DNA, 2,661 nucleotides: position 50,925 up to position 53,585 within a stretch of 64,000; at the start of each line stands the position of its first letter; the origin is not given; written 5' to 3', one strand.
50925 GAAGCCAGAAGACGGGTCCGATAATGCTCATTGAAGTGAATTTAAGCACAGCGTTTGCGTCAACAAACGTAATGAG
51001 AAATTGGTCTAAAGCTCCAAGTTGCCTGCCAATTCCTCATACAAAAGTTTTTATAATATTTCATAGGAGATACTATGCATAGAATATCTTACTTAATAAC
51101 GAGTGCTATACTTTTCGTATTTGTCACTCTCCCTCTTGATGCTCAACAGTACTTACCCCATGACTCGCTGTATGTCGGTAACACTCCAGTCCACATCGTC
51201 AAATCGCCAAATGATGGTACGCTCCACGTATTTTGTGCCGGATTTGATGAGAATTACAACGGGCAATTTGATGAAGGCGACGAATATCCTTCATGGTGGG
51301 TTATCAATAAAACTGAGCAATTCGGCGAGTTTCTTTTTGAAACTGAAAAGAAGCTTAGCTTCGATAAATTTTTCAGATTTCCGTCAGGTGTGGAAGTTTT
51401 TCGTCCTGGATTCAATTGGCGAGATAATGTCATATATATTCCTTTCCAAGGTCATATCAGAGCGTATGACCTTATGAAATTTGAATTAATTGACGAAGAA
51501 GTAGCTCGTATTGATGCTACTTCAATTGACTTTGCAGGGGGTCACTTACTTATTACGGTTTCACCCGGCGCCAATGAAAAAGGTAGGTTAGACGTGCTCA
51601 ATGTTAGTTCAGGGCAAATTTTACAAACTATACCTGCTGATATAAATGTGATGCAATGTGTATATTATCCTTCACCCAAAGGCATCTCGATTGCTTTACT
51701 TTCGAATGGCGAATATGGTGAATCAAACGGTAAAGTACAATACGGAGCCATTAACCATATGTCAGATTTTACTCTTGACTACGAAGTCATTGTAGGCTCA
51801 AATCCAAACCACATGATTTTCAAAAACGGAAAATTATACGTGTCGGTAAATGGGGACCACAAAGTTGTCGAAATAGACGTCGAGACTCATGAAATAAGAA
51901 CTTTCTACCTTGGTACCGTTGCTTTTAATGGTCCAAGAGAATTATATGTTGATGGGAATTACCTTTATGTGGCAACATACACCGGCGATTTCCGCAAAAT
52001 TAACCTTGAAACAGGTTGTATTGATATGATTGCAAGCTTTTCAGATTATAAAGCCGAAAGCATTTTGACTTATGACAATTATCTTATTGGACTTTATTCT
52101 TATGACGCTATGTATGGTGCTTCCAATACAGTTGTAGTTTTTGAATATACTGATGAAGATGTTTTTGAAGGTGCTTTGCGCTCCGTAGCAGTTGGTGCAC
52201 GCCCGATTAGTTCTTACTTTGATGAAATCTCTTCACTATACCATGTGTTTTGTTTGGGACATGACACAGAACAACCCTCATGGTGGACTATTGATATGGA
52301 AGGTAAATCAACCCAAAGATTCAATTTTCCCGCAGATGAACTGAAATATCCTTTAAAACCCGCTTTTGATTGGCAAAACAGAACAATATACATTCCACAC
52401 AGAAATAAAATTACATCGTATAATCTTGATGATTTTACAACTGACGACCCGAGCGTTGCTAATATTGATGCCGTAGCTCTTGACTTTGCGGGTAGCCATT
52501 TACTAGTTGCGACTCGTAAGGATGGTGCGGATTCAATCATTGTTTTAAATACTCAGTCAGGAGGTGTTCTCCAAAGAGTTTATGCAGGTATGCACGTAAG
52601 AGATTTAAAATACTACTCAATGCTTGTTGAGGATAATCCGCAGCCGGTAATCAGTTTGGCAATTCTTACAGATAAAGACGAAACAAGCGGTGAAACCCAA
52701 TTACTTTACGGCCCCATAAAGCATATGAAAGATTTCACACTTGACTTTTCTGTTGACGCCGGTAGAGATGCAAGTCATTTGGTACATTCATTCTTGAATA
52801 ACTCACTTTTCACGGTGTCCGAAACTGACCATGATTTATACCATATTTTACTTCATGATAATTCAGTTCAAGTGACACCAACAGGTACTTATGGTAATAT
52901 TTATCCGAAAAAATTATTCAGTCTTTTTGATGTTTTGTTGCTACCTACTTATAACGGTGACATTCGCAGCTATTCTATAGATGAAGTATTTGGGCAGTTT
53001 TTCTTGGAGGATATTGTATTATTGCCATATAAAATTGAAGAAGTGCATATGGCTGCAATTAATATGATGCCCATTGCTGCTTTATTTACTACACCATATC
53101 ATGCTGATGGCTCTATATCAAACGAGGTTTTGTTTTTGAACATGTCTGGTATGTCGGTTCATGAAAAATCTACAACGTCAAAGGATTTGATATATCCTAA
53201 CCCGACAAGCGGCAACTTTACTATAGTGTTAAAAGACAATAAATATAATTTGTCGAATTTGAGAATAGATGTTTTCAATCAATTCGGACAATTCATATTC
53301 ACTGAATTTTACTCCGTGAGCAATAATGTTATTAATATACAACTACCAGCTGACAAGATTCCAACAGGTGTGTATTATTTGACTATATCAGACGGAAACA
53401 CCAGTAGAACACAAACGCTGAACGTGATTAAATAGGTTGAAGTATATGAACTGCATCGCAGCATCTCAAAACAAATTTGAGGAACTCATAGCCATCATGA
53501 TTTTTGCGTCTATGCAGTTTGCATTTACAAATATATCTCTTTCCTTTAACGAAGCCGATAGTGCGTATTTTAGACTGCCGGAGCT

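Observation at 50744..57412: Cobalamin riboswitch in front of a TonB-receptor operon whose accessory proteins are T9SS cargo: candidate undescribed corrinoid-capture system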

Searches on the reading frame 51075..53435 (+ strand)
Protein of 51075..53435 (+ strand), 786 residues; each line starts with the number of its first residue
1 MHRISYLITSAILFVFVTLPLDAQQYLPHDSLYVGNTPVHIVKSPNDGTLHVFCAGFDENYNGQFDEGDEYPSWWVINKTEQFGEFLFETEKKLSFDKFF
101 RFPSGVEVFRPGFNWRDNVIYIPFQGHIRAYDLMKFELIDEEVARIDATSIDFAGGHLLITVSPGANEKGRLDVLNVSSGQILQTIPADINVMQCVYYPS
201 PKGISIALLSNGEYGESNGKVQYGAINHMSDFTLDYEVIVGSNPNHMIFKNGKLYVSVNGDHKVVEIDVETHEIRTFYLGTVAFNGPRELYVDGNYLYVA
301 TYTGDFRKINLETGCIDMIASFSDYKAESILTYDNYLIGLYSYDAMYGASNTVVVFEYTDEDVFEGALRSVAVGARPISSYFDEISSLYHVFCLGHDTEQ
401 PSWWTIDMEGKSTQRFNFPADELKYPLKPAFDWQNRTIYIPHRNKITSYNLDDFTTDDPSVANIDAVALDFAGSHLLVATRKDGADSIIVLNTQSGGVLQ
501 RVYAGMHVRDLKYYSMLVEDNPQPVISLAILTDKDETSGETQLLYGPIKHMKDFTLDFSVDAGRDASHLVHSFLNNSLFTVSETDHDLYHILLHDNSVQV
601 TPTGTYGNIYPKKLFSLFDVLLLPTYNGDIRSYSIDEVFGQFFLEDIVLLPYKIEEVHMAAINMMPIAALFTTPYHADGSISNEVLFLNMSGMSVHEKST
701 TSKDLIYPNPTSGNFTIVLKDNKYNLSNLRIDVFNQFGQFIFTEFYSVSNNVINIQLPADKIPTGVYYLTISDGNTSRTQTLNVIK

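Call 5: search_protein_families(library=pfam, proteins=[window:51075-53435:+], max_evalue=0.01)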
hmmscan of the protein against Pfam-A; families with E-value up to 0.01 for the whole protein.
window:51075-53435:+ (786 aa): 2 families
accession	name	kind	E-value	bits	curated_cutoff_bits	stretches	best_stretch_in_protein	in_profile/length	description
PF18962.6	Por_Secre_tail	-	4.4e-10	40.2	27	1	706-781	1-72/75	Secretion system C-terminal sorting domain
PF13585.12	CHU_C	-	0.0018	18.8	27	1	716-775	17-75/86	CHU_C Type IX secretion signal domain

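Call 6: search_protein_families(library=ncbifam, proteins=[window:51075-53435:+], max_evalue=0.1)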
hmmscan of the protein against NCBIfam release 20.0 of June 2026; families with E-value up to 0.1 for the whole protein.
window:51075-53435:+ (786 aa): 3 families
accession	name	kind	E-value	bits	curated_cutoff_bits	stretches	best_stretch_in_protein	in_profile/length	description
TIGR04183.1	Por_Secre_tail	domain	8.5e-09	35.3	23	1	706-782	1-69/72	T9SS type A sorting domain-containing protein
NF038113.1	T9SSA_dep_M36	equivalog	1.2e-05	23.6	885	1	693-782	783-866/869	T9SS-dependent M36 family metallopeptidase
NF048007.1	MmpL3Stblzr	equivalog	0.0017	17.6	600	1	462-512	180-230/366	MmpL3/TtfA transport complex stabilizer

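Call 9: search_solved_structures(query=window:51075-53435:+, max_evalue=10, show_alignments=2)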
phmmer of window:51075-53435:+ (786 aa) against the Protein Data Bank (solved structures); distinct sequences matched with E-value up to 10: 2.
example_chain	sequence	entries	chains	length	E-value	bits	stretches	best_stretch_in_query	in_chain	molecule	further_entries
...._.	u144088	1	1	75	0.0028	19.3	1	705-775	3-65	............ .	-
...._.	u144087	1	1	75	0.24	13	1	704-780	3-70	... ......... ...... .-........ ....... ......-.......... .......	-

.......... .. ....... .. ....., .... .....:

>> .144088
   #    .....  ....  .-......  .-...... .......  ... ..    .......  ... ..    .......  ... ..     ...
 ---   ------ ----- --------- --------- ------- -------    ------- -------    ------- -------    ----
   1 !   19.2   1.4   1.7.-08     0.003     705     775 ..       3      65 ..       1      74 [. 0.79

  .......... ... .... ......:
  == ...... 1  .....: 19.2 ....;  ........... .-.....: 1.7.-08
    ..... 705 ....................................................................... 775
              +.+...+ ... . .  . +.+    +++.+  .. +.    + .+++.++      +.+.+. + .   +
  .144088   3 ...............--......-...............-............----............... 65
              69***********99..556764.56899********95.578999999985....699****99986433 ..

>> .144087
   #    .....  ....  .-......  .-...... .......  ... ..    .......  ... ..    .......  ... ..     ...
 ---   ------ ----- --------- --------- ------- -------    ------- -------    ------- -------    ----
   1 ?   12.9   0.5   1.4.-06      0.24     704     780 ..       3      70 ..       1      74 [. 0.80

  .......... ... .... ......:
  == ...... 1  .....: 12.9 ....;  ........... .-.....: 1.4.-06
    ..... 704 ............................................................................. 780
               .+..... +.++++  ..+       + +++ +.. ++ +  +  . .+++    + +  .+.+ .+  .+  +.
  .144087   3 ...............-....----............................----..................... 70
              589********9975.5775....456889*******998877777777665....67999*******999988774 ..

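Call 19: find_homologous_proteins(query=window:51075-53435:+, max_evalue=0.001)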
Query window:51075-53435:+ (786 aa): 20 proteins with E <= 0.001 among 8000 candidates.
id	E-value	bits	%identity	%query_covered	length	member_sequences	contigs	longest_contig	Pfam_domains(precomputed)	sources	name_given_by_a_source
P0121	0.0e+0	1807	100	100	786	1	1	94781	PF18962.8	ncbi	-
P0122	0.0e+0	1038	57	100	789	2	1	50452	PF18962.8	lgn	-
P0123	0.0e+0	1033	57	100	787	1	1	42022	PF18962.8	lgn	-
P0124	0.0e+0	1027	57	100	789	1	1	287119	PF18962.8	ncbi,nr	ncbi:MAG: T9SS type A sorting domain-containing protein [Candidatus Kapabacteria bacterium]|nr:T9SS 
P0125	0.0e+0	1019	57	100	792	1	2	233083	PF18962.8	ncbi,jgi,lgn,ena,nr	ncbi:MAG: hypothetical protein CVV22_09885 [Ignavibacteriae bacterium HGW-Ignavibacteriae-1]|jgi:hyp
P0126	3.4e-298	1010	58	96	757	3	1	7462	PF18962.8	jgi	jgi:hypothetical protein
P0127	7.4e-296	1002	56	100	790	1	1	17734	PF18962.8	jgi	-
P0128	1.5e-154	535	39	99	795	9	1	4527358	PF18962.8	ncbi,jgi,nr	ncbi:MAG: T9SS type A sorting domain-containing protein [Candidatus Kapabacteria bacterium]|nr:T9SS 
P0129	3.9e-148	513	37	100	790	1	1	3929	PF18962.8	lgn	-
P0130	7.1e-148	512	39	99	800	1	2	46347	PF18962.8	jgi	jgi:hypothetical protein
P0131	2.4e-140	488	35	99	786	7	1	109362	PF18962.8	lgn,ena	-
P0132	4.6e-135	470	39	81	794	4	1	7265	PF18962.8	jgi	jgi:hypothetical protein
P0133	8.3e-132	459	40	87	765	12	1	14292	PF18962.8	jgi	-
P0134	1.4e-116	409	38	73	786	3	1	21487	PF18962.8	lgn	-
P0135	1.8e-91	326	29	100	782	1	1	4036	PF18962.8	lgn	-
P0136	6.7e-79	284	28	100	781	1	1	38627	PF18962.8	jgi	jgi:hypothetical protein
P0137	7.4e-70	254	26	100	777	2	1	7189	PF18962.8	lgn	-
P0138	1.5e-47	181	40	40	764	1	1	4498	PF01839.30,PF13517.13,PF18962.8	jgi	-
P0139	7.7e-38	149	33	47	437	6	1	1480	PF18962.8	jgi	jgi:hypothetical protein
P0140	1.9e-23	101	29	37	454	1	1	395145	PF18962.8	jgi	jgi:hypothetical protein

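Call 29: search_solved_structures(query=A2, max_evalue=10, show_alignments=2)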
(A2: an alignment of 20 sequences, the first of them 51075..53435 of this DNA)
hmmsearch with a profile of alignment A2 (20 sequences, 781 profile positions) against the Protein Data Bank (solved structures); distinct sequences matched with E-value up to 10: 73 (the best 60 are shown).
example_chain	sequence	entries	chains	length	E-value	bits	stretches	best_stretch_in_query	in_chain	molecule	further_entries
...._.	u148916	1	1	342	5.5e-15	57.7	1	200-396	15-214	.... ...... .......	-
8ptd_A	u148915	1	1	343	5.5e-15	57.7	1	200-396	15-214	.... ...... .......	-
8blw_B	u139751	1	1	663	5.3e-14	54.5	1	200-396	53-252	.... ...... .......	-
8bmy_A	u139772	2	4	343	2.6e-12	48.9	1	201-440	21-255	Putative surface layer protein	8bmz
8bai_A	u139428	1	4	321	3e-12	48.7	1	201-440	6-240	Surface layer protein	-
8baz_A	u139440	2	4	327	3.1e-12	48.6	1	201-440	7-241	Surface layer protein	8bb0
8bmx_D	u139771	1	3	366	3.1e-12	48.6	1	201-440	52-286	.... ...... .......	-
3dsm_A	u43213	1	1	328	3.2e-12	48.6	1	201-440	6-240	uncharacterized protein BACUNI_02894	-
8bn0_A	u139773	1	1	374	3.3e-12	48.6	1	201-440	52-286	Putative surface layer protein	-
8okv_B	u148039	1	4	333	8.5e-11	43.9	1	200-423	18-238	Putative surface layer protein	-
8puj_A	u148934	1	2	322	1.1e-10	43.5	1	201-423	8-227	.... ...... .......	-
8p97_B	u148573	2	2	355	1.3e-10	43.3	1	201-423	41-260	Putative surface layer protein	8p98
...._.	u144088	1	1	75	1.6e-10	42.9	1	701-779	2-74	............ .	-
7pzj_A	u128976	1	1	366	9.3e-09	37.1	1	657-775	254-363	Lipase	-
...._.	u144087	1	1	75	1e-08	37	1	700-777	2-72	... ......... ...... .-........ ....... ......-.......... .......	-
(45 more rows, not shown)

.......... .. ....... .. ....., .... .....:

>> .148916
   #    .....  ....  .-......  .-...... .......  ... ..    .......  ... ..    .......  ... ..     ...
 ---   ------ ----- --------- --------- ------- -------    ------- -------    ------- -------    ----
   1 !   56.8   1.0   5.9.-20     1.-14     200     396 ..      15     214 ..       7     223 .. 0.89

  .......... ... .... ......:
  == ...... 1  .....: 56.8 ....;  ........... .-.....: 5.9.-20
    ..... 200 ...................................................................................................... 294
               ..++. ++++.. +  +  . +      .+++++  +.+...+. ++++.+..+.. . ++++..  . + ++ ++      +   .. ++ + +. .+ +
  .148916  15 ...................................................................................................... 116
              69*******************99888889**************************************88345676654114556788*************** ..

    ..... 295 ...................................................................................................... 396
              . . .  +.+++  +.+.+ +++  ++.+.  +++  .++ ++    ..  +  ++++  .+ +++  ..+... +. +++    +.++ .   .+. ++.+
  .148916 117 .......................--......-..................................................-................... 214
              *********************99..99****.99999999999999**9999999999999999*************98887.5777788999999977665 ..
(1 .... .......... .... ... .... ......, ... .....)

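Call 44: predict_structure(alignment_id=A2)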
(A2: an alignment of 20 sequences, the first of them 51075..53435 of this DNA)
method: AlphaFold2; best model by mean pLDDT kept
length: 786 residues; sequences in the alignment: 20
mean_pLDDT: 84.2   pTM: 0.70
mean pLDDT of the five models: 84.2, 83.4, 82.7, 81.6, 81.5
residues with pLDDT >= 90: 327; 70-90: 368; 50-70: 72; < 50: 19
segments of 3 or more residues with pLDDT < 50: 14-22, 692-700
pLDDT, mean of each block of 10 residues (from residue 1): 65 47 70 93 91 88 79 93 85 90 66 93 91 92 90 91 87 90 89 90 87 84 80 84 91 93 93 89 88 92 89 81 87 92 88 89 66 95 91 91 93 93 89 93 92 91 91 90 80 83 89 86 87 85 90 85 91 89 91 89 76 87 86 82 82 88 80 89 89 40 64 69 75 77 76 61 77 73 71
secondary structure, 60 per line:
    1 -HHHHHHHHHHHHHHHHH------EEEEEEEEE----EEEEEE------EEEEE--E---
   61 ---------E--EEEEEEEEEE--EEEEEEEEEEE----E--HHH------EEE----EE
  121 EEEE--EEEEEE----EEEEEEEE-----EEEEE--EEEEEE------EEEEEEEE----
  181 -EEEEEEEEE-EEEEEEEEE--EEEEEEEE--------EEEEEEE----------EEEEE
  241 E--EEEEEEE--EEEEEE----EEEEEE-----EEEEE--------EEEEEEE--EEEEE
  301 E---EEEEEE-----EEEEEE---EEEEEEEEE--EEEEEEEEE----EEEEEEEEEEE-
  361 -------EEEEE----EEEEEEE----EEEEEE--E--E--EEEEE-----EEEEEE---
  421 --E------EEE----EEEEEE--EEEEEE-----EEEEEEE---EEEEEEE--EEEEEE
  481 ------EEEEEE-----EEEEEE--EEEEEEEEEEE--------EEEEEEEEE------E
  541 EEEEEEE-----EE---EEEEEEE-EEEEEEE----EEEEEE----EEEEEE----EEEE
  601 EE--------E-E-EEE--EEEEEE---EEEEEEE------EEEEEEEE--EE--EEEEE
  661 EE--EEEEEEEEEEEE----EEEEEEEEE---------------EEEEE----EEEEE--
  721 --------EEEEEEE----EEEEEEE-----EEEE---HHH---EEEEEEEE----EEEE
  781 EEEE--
elements in order (helices of 4 or more, strands of 3 or more residues): H2-18 E25-33 E38-43 E50-54 E73-82 E85-95 E112-114 E119-124 E127-132 E137-144 E150-154 E157-162 E169-176 E182-190 E192-200 E203-210 E219-225 E236-241 E244-250 E253-258 E263-268 E274-278 E287-293 E296-301 E305-310 E316-321 E325-333 E336-344 E349-359 E368-372 E377-383 E388-393 E402-406 E412-417 E430-432 E437-442 E445-450 E456-462 E466-472 E475-480 E487-492 E498-503 E506-516 E525-533 E540-547 E558-564 E566-572 E577-582 E587-592 E597-602 E615-617 E620-625 E629-635 E642-649 E656-662 E665-676 E681-689 E705-709 E714-718 E729-735 E740-746 E752-755 E765-772 E777-784
